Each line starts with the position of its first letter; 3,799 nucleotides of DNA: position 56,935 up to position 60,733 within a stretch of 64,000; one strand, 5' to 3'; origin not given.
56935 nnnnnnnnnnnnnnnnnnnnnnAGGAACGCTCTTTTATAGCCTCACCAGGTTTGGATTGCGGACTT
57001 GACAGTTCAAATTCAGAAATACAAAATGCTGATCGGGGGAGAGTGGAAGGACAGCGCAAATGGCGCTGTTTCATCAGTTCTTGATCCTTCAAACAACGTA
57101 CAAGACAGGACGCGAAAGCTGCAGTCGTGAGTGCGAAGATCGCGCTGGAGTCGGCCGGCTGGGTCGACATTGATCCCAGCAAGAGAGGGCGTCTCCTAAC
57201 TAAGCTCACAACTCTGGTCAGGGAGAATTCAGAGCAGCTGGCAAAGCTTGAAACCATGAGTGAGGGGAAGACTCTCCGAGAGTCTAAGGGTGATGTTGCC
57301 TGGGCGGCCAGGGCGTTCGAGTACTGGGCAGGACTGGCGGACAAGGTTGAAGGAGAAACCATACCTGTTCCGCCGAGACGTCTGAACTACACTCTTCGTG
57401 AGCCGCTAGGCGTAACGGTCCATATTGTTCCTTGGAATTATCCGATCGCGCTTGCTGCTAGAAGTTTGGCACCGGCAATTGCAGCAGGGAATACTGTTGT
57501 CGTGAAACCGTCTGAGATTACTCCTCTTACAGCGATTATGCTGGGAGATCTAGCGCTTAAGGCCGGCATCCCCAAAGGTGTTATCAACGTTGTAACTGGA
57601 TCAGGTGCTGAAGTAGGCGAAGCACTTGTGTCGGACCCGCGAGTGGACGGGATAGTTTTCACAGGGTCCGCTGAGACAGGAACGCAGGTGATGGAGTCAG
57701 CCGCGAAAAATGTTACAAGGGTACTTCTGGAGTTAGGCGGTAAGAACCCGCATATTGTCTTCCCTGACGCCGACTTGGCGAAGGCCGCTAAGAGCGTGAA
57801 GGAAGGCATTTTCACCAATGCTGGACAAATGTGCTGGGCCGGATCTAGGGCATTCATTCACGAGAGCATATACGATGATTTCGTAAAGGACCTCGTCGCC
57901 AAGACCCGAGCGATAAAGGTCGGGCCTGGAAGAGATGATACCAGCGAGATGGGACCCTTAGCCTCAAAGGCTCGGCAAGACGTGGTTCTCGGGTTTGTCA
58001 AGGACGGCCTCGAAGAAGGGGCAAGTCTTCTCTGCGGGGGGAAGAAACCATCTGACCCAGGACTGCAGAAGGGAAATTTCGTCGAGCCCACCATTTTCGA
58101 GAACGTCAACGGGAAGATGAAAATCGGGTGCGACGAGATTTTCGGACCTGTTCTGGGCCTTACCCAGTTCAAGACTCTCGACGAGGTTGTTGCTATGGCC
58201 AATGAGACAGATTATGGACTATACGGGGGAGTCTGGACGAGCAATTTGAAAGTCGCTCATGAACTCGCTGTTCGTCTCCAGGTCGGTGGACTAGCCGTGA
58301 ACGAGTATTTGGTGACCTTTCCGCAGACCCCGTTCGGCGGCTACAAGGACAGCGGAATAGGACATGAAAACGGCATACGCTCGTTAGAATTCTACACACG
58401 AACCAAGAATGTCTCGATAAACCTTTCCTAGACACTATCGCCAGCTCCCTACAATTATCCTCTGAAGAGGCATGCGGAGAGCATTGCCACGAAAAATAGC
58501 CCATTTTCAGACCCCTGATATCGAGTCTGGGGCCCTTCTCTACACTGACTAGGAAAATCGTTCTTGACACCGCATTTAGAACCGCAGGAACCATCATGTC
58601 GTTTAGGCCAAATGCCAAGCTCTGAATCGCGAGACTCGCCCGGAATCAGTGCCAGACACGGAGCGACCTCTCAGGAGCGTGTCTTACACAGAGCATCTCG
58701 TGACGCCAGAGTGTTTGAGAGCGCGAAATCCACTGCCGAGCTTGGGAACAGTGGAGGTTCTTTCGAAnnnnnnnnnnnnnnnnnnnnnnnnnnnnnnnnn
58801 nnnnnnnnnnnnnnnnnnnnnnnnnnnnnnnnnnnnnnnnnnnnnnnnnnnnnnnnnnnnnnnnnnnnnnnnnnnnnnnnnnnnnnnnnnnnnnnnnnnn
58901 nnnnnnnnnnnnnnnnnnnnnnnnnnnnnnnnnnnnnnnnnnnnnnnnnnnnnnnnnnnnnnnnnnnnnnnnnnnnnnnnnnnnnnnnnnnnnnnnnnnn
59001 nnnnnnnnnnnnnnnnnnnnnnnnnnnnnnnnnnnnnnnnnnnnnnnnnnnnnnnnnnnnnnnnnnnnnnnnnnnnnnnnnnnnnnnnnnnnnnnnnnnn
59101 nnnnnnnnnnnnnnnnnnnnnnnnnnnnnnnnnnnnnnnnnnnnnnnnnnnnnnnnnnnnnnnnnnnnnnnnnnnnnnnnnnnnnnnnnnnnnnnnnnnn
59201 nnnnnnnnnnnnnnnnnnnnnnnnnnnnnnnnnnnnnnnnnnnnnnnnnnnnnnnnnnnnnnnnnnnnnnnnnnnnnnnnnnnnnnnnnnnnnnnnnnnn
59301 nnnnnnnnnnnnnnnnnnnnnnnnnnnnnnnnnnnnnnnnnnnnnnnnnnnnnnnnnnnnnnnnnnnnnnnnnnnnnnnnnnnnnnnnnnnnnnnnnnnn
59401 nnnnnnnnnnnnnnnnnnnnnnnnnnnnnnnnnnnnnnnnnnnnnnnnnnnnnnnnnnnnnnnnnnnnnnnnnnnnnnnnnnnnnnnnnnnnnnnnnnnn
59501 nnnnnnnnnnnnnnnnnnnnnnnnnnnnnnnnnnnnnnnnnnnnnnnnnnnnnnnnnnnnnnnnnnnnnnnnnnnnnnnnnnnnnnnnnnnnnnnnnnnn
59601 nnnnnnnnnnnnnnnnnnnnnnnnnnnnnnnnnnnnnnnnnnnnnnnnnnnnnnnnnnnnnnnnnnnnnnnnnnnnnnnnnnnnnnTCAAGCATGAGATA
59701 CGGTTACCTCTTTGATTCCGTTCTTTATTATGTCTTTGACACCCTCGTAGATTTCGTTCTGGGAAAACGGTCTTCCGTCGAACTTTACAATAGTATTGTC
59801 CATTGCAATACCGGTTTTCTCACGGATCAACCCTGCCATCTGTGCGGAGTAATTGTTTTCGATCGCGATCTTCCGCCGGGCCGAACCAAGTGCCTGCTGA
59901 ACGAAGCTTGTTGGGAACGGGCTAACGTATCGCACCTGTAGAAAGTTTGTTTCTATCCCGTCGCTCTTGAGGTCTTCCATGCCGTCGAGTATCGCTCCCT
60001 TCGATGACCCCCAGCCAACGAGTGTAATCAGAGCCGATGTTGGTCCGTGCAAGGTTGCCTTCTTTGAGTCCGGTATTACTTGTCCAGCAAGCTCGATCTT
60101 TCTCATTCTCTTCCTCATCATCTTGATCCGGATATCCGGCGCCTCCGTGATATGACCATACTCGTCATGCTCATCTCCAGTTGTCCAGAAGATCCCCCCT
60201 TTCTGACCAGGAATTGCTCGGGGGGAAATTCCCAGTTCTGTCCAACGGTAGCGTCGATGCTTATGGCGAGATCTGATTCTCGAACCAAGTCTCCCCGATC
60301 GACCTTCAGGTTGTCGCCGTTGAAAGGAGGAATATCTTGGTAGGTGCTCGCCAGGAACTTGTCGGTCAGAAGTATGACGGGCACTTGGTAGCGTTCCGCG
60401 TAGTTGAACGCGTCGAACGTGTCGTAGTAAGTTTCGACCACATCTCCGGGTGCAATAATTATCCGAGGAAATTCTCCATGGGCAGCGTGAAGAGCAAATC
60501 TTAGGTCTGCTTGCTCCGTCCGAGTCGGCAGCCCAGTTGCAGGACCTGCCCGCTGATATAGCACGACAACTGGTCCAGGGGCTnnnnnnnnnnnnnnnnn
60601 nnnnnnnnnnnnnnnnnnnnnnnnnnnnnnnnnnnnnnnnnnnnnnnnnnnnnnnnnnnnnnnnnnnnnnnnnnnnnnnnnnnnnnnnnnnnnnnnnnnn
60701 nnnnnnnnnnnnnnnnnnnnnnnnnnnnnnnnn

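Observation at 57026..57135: Aldehyde dehydrogenase N-terminus is in a different frame (-1 shift between 57085 and 57127)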

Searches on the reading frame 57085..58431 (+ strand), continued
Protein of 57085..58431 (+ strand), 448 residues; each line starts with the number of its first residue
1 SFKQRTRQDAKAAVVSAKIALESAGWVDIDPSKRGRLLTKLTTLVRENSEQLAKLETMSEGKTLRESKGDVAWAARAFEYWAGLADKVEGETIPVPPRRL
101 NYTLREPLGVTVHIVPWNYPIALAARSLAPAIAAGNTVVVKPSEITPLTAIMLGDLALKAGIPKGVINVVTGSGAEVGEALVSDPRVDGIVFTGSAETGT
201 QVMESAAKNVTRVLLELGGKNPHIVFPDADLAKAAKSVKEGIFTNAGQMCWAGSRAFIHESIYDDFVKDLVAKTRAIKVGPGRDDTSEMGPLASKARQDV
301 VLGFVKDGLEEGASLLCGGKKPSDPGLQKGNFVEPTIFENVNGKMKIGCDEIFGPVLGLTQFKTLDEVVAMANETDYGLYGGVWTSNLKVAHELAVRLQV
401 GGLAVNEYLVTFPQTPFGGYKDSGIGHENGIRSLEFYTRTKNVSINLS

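Call 46: search_solved_structures(query=P0121, show_alignments=1, max_evalue=1e-50)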
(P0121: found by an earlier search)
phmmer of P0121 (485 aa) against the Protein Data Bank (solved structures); distinct sequences matched with E-value up to 1e-50: 209 (the best 60 are shown).
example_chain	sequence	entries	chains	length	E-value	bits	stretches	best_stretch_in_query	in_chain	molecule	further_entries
4o5h_A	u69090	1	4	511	5.7e-121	407.9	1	8-483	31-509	Phenylacetaldehyde dehydrogenase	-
2wme_A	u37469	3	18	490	5.6e-120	404.6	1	5-484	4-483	BETAINE ALDEHYDE DEHYDROGENASE | NAD/NADP-dependent betaine aldehyde dehydrogenase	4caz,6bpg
2wox_A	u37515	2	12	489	6.7e-120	404.4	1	5-484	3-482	BETAINE ALDEHYDE DEHYDROGENASE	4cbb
6bjp_A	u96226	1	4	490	2.8e-119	402.3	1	5-484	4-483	NAD/NADP-dependent betaine aldehyde dehydrogenase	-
6alj_A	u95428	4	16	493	3.7e-119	401.9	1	4-483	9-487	Aldehyde dehydrogenase 1A2 | Retinal dehydrogenase 2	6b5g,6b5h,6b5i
9r6n_A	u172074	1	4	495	3.7e-119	401.9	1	4-483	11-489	Retinal dehydrogenase 2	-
4x2q_A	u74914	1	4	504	4e-119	401.8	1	4-483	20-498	Retinal dehydrogenase 2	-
9r3z_A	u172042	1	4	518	4.4e-119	401.7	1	4-483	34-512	Retinal dehydrogenase 2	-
2xdr_A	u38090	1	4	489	4.6e-119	401.6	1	5-484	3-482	BETAINE ALDEHYDE DEHYDROGENASE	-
5gtk_A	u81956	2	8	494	5.6e-119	401.3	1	7-484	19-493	Betaine-aldehyde dehydrogenase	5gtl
5gt6_A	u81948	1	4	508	6.2e-119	401.2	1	7-484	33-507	Betaine-aldehyde dehydrogenase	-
4zxu_A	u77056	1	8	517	7.6e-119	400.9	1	9-483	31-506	Betaine-aldehyde dehydrogenase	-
3zqa_A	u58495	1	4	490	1.2e-118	400.3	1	5-484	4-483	BETAINE ALDEHYDE DEHYDROGENASE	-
4q92_A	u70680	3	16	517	1.4e-118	400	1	9-483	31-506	Betaine aldehyde dehydrogenase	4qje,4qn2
5ez4_A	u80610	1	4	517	1.5e-118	399.9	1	9-483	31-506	Betaine aldehyde dehydrogenase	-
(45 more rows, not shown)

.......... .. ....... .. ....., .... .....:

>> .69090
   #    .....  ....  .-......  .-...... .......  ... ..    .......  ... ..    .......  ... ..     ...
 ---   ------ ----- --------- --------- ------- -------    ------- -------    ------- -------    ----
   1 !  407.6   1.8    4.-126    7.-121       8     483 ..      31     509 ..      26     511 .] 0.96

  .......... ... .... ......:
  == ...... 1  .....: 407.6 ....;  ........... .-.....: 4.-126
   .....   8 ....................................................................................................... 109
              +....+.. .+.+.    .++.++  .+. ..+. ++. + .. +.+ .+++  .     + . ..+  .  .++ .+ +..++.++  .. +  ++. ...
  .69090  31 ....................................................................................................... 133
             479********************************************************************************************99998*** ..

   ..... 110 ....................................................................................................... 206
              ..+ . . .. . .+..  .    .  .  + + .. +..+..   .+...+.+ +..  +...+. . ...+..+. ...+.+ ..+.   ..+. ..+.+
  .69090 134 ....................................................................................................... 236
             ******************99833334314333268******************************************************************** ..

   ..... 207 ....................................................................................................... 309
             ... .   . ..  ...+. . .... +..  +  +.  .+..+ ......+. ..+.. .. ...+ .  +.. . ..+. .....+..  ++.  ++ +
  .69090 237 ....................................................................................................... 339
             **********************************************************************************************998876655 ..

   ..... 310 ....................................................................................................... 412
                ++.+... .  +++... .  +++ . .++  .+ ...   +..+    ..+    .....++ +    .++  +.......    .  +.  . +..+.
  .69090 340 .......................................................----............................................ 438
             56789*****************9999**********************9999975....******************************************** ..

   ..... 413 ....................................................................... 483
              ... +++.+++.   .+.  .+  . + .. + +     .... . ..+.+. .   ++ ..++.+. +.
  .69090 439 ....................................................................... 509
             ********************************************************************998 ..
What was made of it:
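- Closest known: NAD. Same: The repaired protein aligns end to end with these structures (E about 1e-120, call 46) and has the catalytic motifs.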

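Call 48: search_protein_families(library=ncbifam, proteins=[P0121], max_evalue=1e-20)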
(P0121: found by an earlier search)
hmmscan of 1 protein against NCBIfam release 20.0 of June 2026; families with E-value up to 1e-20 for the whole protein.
P0121 (485 aa): 38 families (the best 25 are shown)
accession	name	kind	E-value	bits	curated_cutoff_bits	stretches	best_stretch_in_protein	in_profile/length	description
TIGR01804.1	BADH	equivalog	6.8e-158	526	668.6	1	12-478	2-467/467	betaine-aldehyde dehydrogenase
NF009725.0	PRK13252.1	equivalog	2e-146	488.2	593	1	5-484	4-481/488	betaine-aldehyde dehydrogenase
NF045735.1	PaDhStyDPseudo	equivalog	9.6e-140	466.4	850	1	8-482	3-481/483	phenylacetaldehyde dehydrogenase StyD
TIGR02299.1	HpaE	equivalog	2.1e-133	445.5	638.35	1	9-483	2-477/488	5-carboxymethyl-2-hydroxymuconate semialdehyde dehydrogenase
NF010000.0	PRK13473.1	subfamily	2.5e-128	428.7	615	1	7-483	2-473/475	aminobutyraldehyde dehydrogenase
NF045736.1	PaDhStyDRhodo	equivalog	2.3e-126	422.2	800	1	9-483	4-478/479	phenylacetaldehyde dehydrogenase StyD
NF042993.1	AlphKGSA_gudD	equivalog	1.8e-124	416.1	770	1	6-482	2-480/481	alpha-ketoglutaric semialdehyde dehydrogenase GucD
NF052305.1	DioxValDhHalo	equivalog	7.9e-123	410.9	750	1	6-481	3-480/483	2,5-dioxovalerate dehydrogenase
TIGR03216.1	OH_muco_semi_DH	equivalog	4e-120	401.7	693.25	1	10-483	3-480/481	2-hydroxymuconic semialdehyde dehydrogenase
NF007352.0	PRK09847.1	equivalog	5.1e-119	398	850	1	9-484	21-493/495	aldehyde dehydrogenase PuuC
TIGR01780.1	SSADH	subfamily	6.4e-118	394.5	646.35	1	27-478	1-448/448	succinate-semialdehyde dehydrogenase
NF006916.0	PRK09407.1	equivalog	3e-117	392.4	521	1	20-481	31-491/526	succinic semialdehyde dehydrogenase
NF050026.1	AcaldDHExaC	equivalog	9.9e-117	390.6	900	1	6-482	14-493/503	acetaldehyde dehydrogenase ExaC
NF007497.0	PRK10090.1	equivalog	2.5e-116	389.3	500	1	5-482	4-477/480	aldehyde dehydrogenase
NF040648.1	lactal_redase_Meth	equivalog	9.9e-113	377.6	650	1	10-483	1-463/463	lactaldehyde dehydrogenase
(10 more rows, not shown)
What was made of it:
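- Closest known: NAD. Different: It scores below every NCBIfam equivalog cut-off; the best is BADH at 526 bits against 668.6 (call 48).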

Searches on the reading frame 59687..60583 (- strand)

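Call 20: search_protein_families(library=pfam, proteins=[window:59687-60583:-], max_evalue=0.001)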
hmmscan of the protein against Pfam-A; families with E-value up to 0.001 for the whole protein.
window:59687-60583:- (298 aa): 1 family
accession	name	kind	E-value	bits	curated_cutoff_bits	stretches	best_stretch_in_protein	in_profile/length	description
PF17147.9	PFOR_II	-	1.3e-06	29.2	27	1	186-271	3-95/102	Pyruvate:ferredoxin oxidoreductase core domain II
